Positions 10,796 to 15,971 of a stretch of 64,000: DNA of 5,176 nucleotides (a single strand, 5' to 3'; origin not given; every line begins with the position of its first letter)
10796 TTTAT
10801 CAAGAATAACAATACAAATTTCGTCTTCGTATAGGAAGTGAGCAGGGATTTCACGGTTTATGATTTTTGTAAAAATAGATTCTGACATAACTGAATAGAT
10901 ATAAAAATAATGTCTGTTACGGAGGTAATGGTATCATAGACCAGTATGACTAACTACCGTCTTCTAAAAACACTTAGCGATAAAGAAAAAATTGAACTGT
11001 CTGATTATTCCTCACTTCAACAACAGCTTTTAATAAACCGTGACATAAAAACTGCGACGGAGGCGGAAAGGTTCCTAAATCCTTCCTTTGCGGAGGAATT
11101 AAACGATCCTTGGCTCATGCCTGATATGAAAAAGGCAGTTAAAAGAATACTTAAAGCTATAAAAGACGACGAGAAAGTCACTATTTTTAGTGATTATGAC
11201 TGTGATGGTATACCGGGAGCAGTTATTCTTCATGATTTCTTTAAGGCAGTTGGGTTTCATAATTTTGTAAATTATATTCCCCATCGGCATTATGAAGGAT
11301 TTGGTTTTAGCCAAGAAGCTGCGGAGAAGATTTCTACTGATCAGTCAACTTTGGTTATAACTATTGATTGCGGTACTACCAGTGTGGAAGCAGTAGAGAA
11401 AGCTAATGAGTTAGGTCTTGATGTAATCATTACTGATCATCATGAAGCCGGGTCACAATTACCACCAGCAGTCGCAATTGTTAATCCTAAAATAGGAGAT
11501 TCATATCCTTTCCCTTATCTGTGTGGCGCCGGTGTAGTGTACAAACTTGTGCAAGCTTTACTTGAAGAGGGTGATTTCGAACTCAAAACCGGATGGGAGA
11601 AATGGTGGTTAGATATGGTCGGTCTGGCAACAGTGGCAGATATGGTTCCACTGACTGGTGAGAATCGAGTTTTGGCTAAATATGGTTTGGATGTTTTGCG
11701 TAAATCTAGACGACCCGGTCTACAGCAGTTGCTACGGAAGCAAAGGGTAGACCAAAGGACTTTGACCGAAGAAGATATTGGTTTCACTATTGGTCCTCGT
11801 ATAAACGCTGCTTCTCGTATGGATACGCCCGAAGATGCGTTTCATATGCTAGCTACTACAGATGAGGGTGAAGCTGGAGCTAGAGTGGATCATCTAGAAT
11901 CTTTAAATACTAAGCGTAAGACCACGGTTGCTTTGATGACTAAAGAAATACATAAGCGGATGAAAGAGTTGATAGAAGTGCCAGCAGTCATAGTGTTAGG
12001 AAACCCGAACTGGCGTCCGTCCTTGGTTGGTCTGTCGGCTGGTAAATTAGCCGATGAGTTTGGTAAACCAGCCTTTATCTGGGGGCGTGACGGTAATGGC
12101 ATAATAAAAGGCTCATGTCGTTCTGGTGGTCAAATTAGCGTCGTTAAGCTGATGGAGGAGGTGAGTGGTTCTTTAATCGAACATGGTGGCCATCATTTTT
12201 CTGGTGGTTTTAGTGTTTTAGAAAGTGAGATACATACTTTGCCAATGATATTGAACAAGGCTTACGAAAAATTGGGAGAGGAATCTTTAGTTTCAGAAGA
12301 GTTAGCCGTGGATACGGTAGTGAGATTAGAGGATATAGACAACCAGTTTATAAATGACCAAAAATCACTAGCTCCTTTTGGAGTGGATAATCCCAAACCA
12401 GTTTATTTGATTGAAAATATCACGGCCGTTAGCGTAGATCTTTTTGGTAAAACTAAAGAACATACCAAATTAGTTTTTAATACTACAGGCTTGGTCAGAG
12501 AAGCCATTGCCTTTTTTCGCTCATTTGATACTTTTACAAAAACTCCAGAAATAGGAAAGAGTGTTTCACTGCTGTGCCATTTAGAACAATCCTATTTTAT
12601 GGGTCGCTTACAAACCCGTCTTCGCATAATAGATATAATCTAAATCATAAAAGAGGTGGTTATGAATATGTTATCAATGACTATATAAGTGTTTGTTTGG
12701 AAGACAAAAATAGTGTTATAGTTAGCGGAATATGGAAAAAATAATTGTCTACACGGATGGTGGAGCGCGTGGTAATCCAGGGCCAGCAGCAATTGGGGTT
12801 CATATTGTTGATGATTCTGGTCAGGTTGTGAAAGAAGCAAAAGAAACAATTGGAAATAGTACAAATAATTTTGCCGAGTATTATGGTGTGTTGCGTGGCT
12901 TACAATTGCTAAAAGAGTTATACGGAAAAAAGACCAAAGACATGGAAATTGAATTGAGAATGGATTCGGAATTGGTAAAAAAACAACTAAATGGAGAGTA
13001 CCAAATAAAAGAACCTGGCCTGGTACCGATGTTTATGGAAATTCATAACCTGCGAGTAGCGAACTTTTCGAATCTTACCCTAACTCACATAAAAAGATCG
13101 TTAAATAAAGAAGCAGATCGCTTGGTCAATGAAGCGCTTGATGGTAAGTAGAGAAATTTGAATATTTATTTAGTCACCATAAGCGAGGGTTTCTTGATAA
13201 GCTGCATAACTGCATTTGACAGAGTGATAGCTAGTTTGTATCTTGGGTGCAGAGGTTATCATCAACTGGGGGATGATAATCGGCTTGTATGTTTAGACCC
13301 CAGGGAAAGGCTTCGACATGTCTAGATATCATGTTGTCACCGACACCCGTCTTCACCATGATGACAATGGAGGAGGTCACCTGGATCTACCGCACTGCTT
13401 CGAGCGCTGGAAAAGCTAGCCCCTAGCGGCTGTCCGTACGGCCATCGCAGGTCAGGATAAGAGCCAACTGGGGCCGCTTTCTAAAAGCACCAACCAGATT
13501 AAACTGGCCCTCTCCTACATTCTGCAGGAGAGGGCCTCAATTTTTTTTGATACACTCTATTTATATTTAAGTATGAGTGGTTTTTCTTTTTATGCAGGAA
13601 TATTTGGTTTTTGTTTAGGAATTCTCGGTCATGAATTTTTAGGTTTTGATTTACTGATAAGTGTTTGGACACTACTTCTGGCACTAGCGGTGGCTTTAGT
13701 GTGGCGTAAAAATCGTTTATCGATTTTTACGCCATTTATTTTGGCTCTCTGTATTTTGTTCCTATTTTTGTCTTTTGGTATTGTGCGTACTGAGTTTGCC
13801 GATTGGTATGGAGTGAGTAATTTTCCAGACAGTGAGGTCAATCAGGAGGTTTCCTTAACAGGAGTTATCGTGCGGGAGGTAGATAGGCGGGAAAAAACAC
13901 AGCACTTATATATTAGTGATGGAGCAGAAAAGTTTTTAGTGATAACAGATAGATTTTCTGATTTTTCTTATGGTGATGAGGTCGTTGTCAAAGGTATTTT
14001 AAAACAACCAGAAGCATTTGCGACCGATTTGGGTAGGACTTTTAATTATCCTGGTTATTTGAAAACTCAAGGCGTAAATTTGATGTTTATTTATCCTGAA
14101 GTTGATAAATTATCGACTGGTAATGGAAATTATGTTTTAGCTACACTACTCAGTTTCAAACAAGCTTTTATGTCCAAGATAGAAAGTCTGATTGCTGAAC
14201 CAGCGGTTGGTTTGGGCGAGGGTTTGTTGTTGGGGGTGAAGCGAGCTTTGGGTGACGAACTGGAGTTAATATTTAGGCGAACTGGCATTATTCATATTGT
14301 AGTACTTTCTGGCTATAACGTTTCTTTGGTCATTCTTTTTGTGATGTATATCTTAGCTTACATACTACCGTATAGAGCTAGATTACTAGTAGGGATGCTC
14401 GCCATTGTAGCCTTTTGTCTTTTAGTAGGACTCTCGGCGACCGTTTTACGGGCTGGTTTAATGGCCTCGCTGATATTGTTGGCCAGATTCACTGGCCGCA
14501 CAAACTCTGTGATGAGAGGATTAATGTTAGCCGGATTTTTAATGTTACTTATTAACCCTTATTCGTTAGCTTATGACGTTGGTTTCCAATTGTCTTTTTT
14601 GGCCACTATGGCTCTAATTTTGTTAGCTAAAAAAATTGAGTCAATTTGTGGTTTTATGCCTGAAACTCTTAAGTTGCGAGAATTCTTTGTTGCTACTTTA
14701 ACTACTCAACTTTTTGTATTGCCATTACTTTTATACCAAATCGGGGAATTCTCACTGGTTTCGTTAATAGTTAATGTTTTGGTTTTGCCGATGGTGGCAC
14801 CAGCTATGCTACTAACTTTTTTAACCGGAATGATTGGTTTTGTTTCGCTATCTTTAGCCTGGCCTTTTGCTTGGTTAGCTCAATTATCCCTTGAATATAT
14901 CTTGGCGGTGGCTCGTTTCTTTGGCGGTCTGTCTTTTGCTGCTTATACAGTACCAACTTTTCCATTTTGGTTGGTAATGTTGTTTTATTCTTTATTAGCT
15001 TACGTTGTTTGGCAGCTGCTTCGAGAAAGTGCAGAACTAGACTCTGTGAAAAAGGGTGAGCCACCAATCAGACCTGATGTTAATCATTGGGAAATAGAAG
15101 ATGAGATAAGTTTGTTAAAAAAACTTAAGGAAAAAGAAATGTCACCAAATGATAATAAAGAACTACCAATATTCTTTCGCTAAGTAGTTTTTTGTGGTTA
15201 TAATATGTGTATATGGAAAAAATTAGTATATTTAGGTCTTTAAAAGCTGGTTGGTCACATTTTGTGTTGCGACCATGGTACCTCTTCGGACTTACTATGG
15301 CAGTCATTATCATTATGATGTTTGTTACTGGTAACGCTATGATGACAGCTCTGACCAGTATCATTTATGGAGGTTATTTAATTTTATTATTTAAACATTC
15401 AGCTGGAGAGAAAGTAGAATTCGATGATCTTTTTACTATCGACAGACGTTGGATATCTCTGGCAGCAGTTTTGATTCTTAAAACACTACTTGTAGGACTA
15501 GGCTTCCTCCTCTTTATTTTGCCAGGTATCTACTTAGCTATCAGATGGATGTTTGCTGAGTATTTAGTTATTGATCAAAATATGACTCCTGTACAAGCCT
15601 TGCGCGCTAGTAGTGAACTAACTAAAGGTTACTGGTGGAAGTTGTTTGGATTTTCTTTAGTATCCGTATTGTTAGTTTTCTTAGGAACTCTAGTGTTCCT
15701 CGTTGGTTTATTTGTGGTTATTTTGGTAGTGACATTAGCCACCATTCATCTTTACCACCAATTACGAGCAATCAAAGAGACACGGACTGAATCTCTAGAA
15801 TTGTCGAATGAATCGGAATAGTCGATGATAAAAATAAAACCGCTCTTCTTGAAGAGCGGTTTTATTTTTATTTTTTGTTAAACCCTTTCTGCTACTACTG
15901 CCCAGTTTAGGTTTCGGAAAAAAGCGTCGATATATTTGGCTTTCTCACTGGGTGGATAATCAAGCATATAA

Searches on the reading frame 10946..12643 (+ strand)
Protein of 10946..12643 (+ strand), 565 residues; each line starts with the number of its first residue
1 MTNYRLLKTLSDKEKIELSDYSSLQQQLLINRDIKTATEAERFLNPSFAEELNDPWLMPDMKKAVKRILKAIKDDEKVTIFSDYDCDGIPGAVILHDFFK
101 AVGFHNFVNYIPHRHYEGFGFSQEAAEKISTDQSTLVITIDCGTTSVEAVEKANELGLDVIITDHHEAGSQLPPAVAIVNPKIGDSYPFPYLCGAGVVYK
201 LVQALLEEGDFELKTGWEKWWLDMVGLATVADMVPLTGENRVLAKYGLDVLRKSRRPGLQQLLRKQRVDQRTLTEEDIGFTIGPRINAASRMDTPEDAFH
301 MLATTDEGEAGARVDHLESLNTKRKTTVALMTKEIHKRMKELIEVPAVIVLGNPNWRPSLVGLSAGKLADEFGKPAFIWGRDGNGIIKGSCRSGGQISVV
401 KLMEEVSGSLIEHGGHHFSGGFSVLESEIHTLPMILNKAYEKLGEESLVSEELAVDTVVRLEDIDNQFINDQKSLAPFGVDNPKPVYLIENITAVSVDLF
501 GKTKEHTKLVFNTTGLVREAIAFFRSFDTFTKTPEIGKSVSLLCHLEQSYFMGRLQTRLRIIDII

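Call 19: search_protein_families(library=pfam, proteins=[window:10946-12643:+], max_evalue=0.001)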
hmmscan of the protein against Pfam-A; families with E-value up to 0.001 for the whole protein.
window:10946-12643:+ (565 aa): 3 families
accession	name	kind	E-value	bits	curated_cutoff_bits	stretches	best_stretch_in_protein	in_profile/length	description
PF01368.27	DHH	-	9e-23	81.3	28.1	1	77-209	1-107/125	DHH family, N-terminal domain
PF17768.7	RecJ_OB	-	1.6e-18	67.2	27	1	455-563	1-107/107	RecJ OB domain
PF02272.25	DHHA1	-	3.7e-08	34.2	25.9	1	348-425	4-84/102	DHHA1 domain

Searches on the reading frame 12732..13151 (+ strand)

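Call 19: search_protein_families(library=pfam, proteins=[window:12732-13151:+], max_evalue=0.001)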
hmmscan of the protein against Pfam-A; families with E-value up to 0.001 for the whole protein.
window:12732-13151:+ (139 aa): 2 families
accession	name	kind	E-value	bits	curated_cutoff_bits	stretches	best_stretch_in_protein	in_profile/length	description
PF13456.12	RVT_3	-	4.4e-16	59.4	21.6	1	8-135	2-123/123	Reverse transcriptase-like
PF00075.30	RNase_H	-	2.5e-08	34.7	25.8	1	2-88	2-77/141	RNase H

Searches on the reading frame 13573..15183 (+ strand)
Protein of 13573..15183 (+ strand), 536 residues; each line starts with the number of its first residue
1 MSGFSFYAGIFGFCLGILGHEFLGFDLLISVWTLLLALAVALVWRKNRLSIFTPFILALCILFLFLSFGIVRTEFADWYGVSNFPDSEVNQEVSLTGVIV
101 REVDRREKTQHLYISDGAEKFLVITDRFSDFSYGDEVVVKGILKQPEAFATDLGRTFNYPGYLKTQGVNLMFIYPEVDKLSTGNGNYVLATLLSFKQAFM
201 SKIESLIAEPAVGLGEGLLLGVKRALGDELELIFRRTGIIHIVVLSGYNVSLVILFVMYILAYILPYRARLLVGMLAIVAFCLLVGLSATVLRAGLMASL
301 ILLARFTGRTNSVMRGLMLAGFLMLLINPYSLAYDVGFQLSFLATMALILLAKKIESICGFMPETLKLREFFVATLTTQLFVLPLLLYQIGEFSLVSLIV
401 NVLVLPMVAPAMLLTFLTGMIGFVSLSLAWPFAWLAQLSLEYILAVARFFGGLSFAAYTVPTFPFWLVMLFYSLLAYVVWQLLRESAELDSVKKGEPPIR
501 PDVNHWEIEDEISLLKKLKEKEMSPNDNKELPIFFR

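Call 19: search_protein_families(library=pfam, proteins=[window:13573-15183:+], max_evalue=0.001)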
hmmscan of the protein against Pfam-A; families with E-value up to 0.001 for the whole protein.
window:13573-15183:+ (536 aa): 2 families
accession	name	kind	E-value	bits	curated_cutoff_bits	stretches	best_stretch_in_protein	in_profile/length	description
PF03772.21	Competence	-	2.8e-51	174.9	23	1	218-483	1-268/270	Competence protein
PF13567.11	DUF4131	-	7e-10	39.3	31.6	1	30-171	8-156/165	Domain of unknown function (DUF4131)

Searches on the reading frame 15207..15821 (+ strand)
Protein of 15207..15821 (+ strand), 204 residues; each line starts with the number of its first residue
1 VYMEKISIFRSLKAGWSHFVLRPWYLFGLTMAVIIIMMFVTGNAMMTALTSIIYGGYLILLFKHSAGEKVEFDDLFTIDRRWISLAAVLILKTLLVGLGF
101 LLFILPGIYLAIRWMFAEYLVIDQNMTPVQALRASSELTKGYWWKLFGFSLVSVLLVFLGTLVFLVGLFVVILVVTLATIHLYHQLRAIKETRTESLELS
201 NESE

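Call 8: search_protein_families(library=pfam, proteins=[window:15207-15821:+], max_evalue=0.001)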
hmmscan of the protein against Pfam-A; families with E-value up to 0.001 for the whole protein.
window:15207-15821:+ (204 aa): 3 families
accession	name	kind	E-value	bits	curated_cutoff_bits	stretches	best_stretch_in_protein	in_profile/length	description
PF10110.14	GPDPase_memb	-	1.6e-07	30.8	29.6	1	90-176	158-245/321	Membrane domain of glycerophosphoryl diester phosphodiesterase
PF06790.16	UPF0259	-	7.4e-06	26.4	31.4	1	52-139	99-187/248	Uncharacterised protein family (UPF0259)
PF06161.16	DUF975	-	1e-05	26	34.8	1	101-188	153-241/243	Protein of unknown function (DUF975)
